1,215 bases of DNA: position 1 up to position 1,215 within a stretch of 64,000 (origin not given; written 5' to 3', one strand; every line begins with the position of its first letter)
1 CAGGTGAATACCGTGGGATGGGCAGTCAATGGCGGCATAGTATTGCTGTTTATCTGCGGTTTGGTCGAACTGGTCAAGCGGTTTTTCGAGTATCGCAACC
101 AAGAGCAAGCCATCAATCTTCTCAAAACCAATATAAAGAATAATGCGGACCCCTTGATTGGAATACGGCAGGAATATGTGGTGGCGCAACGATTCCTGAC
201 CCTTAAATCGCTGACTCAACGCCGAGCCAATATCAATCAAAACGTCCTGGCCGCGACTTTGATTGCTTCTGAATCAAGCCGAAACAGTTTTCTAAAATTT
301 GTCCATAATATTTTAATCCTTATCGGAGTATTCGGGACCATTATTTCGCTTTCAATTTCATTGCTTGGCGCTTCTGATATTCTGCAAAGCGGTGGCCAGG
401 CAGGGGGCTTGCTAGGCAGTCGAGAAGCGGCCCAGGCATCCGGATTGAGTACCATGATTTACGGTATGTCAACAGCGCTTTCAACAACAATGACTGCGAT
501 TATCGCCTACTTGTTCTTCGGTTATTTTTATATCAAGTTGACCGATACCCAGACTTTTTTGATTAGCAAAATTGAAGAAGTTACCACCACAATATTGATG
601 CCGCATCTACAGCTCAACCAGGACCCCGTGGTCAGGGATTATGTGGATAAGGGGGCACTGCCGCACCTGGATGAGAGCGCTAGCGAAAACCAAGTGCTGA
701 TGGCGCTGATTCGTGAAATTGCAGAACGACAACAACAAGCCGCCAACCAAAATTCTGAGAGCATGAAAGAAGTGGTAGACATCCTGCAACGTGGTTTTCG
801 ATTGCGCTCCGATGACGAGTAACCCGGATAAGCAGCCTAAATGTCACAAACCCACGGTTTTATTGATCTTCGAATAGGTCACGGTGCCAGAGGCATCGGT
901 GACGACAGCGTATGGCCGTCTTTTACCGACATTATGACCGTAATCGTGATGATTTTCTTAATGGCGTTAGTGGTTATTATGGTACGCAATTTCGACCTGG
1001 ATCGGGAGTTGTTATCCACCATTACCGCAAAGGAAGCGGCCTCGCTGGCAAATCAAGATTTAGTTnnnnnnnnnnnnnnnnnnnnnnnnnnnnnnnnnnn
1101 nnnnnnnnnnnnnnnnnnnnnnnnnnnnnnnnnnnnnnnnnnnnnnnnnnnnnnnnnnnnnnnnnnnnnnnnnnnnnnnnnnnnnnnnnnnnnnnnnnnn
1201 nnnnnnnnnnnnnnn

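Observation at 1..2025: Stator-like gene pair: ExbB/MotA-type channel plus a MotB/ExbD-type anchor carrying a ~270-aa coiled coil and a non-canonical C-terminal domain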

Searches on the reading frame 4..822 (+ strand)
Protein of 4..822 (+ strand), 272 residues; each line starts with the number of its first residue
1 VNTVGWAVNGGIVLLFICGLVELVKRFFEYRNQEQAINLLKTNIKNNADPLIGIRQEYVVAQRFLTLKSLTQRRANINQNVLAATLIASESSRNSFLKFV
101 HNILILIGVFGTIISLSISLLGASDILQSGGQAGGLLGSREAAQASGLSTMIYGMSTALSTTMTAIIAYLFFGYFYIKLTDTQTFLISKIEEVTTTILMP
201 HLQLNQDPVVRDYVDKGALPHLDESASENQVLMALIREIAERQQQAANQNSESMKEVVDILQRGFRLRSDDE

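Call 4: search_protein_families(library=pfam, proteins=[window:4-822:+], max_evalue=10)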
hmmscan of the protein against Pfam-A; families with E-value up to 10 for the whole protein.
window:4-822:+ (272 aa): 1 family
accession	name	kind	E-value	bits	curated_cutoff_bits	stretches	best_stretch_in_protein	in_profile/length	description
PF01618.21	MotA_ExbB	-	0.01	16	22.9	1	88-191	40-126/127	MotA/TolQ/ExbB proton channel family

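Call 5: search_protein_families(library=ncbifam, proteins=[window:4-822:+], max_evalue=10)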
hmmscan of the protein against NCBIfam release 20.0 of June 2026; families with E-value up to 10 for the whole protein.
window:4-822:+ (272 aa): 3 families
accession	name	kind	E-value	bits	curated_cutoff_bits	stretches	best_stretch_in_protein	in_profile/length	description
TIGR00771.1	DcuC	subfamily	0.022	14.1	187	1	103-186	85-171/388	C4-dicarboxylate anaerobic carrier, DcuC family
NF008411.1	PRK11234.1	equivalog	0.035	12.5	1170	1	24-101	613-691/723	cyclic di-3',5'-guanylate-activated glycosyltransferase NfrB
NF040594.1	CPBP_fam_MrtC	equivalog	0.042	13.6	195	1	98-198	21-119/221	myxosortase MrtC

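Call 6: search_protein_families(library=padloc, proteins=[window:4-822:+], max_evalue=10)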
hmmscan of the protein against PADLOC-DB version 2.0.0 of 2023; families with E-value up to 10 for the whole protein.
window:4-822:+ (272 aa): 1 family
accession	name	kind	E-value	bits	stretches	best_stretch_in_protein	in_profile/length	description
PDLC00596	ZorA1|ZorA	-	0.13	9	1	91-163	152-221/583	MotA/ExbB/TolQ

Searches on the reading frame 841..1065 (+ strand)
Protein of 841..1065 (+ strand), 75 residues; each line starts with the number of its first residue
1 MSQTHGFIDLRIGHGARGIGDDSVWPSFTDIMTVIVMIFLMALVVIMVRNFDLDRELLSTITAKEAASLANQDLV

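Call 44: search_solved_structures(query=A5, max_evalue=10, show_alignments=4)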
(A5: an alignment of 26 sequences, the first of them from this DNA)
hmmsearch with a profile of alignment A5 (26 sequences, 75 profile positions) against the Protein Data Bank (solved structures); distinct sequences matched with E-value up to 10: 10.
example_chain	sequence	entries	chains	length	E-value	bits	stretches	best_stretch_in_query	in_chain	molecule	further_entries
8vvn_B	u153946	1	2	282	0.00025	23.8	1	20-72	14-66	Chemotaxis protein MotB-related protein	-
8vvi_A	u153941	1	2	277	0.0021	20.8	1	20-52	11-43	Motility protein B-like N-terminal domain-containing protein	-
6m6z_A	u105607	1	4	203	0.0048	19.6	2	31-70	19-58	TMH4C4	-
8qyd_F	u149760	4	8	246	0.075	15.8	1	19-45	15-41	Membrane protein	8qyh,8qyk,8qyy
6b87_A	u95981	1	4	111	0.68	12.7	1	34-62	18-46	TMHC2_E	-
6jlu_H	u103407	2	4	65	0.89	12.4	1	29-47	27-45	Photosystem II reaction center protein H | PsbH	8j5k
7vd5_H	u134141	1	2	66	0.91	12.3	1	29-47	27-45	Photosystem II reaction center protein H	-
6j3y_H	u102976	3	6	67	0.93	12.3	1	29-47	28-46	Photosystem II reaction center protein H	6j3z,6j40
5zfu_G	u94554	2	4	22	2.1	11.1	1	28-42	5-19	22-mer peptide from Biopolymer transport protein ExbD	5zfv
6u1s_A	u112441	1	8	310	2.5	10.9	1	31-70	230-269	de novo designed 16-helix transmembrane nanopore, TMHC8_R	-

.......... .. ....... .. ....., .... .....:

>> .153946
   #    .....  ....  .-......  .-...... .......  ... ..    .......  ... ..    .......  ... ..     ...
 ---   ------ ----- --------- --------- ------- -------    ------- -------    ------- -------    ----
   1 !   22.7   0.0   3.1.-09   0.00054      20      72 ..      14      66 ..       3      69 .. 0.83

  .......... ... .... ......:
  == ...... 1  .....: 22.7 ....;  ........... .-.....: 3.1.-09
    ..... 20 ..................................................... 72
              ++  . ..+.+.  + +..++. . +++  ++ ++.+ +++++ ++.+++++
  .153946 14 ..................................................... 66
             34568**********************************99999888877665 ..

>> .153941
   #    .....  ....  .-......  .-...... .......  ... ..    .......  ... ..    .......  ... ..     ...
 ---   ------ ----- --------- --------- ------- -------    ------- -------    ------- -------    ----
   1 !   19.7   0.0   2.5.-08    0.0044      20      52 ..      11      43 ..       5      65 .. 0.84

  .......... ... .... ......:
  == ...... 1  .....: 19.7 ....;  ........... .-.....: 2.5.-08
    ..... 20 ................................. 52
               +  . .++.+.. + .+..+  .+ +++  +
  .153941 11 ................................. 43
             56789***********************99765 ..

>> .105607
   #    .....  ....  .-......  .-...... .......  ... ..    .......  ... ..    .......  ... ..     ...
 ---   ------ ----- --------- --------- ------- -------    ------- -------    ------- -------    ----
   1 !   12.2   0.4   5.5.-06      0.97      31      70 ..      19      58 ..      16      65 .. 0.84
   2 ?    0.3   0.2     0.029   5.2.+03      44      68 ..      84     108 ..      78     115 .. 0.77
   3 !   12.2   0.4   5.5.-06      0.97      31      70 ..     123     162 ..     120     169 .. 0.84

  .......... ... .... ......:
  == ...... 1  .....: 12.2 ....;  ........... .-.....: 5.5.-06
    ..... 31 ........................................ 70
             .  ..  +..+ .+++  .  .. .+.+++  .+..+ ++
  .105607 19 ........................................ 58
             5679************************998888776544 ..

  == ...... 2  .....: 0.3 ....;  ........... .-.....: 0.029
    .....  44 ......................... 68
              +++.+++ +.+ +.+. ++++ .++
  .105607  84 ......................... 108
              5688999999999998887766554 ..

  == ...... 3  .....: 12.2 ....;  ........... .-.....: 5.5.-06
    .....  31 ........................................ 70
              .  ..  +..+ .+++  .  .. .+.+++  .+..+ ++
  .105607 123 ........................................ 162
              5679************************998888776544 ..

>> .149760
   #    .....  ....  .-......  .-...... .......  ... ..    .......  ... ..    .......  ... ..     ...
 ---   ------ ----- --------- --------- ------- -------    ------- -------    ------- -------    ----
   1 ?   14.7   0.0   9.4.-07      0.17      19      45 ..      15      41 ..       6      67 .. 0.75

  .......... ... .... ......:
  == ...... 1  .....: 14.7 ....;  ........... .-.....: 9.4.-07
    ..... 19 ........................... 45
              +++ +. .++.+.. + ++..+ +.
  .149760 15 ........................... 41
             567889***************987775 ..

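Call 45: search_protein_families(library=pfam, alignment_id=A5, max_evalue=10)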
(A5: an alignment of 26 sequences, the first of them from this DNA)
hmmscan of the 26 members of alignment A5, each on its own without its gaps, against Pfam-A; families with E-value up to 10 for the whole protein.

A. member 1, seq(75 aa): 1 family
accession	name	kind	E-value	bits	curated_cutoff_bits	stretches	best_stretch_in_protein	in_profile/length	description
PF23484.1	YBR126W-A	-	0.22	11.9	27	1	28-57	23-52/68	YBR126W-A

B. families by the number of members that match (of 26 scanned): 14 families
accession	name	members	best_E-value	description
PF03579.19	SHP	11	0.0014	Small hydrophobic protein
PF23484.1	YBR126W-A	7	0.094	YBR126W-A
PF09919.14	DUF2149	5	0.016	Uncharacterized conserved protein (DUF2149)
PF17073.10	SafA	3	0.012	Two-component-system connector protein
PF02472.21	ExbD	2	0.011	Biopolymer transport protein ExbD/TolR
PF19579.4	FtsL_2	2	0.016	Bacteriodetes cell division protein (FtsL-like)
PF11027.13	DUF2615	2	0.21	Protein of unknown function (DUF2615)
PF10268.14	Tmemb_161AB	1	0.027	Predicted transmembrane protein 161AB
PF24709.1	DUF7670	1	0.038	Domain of unknown function (DUF7670)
PF05832.17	DUF846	1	0.057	Eukaryotic protein of unknown function (DUF846)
PF19325.4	RNF152_C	1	0.064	E3 ubiquitin-protein ligase RNF152 C-terminus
PF02936.19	COX4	1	0.064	Cytochrome c oxidase subunit IV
PF19699.4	CLSTN_C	1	0.078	Calsyntenin C-terminal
PF14316.11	DUF4381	1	0.24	Domain of unknown function (DUF4381)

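Call 60: search_protein_families(library=ncbifam, alignment_id=A5, max_evalue=1)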
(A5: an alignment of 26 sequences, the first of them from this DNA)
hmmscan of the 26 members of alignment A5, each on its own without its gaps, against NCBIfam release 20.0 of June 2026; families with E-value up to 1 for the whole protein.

A. member 1, seq(75 aa): 7 families
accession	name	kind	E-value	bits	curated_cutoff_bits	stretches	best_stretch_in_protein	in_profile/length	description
NF006547.1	PRK09040.1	equivalog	6.8e-05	22.4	194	1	23-66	12-55/213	hypothetical protein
NF006542.0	PRK09039.1-1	equivalog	0.00034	19.7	388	1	22-60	13-50/627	peptidoglycan -binding protein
NF041788.1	anti-phage_ZorB1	equivalog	0.0082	15.6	400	1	20-47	16-43/243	type I Zorya anti-phage system protein ZorB1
NF006544.0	PRK09039.1-3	equivalog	0.045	13.4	362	1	24-58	15-49/343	peptidoglycan -binding protein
NF006546.0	PRK09039.1-5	equivalog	0.046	13.1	615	1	24-57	15-48/343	peptidoglycan -binding protein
NF006543.0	PRK09039.1-2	equivalog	0.08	12.7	305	1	23-55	15-47/350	peptidoglycan -binding protein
NF006545.0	PRK09039.1-4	equivalog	0.086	12.5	372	1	17-58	8-49/342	peptidoglycan -binding protein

B. families by the number of members that match (of 26 scanned): 22 families
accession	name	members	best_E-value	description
NF006547.1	PRK09040.1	26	1e-06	hypothetical protein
NF041788.1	anti-phage_ZorB1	25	8e-07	type I Zorya anti-phage system protein ZorB1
NF006542.0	PRK09039.1-1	25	7.3e-05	peptidoglycan -binding protein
NF006543.0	PRK09039.1-2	20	0.00027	peptidoglycan -binding protein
NF006546.0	PRK09039.1-5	9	0.01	peptidoglycan -binding protein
NF006544.0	PRK09039.1-3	7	0.0012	peptidoglycan -binding protein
NF006545.0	PRK09039.1-4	5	0.023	peptidoglycan -binding protein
NF038347.1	FtsX_Gpos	2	0.0039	permease-like cell division protein FtsX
NF037944.1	holin_2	1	0.01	bacteriophage holin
TIGR01152.1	psbD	1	0.013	photosystem II D2 protein (photosystem q(a) protein)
NF006283.1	PRK08455.1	1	0.014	flagellar basal body-associated protein FliL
NF008086.0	PRK10824.1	1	0.019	Grx4 family monothiol glutaredoxin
NF040732.3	DsrE_rel_SaoD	1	0.024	DsrE-related protein SaoD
NF041947.1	LuxQ_Vibrio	1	0.027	quorum-sensing autoinducer 2 sensor kinase/phosphatase LuxQ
TIGR03874.1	4cys_cytochr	1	0.03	c-type cytochrome, methanol metabolism-related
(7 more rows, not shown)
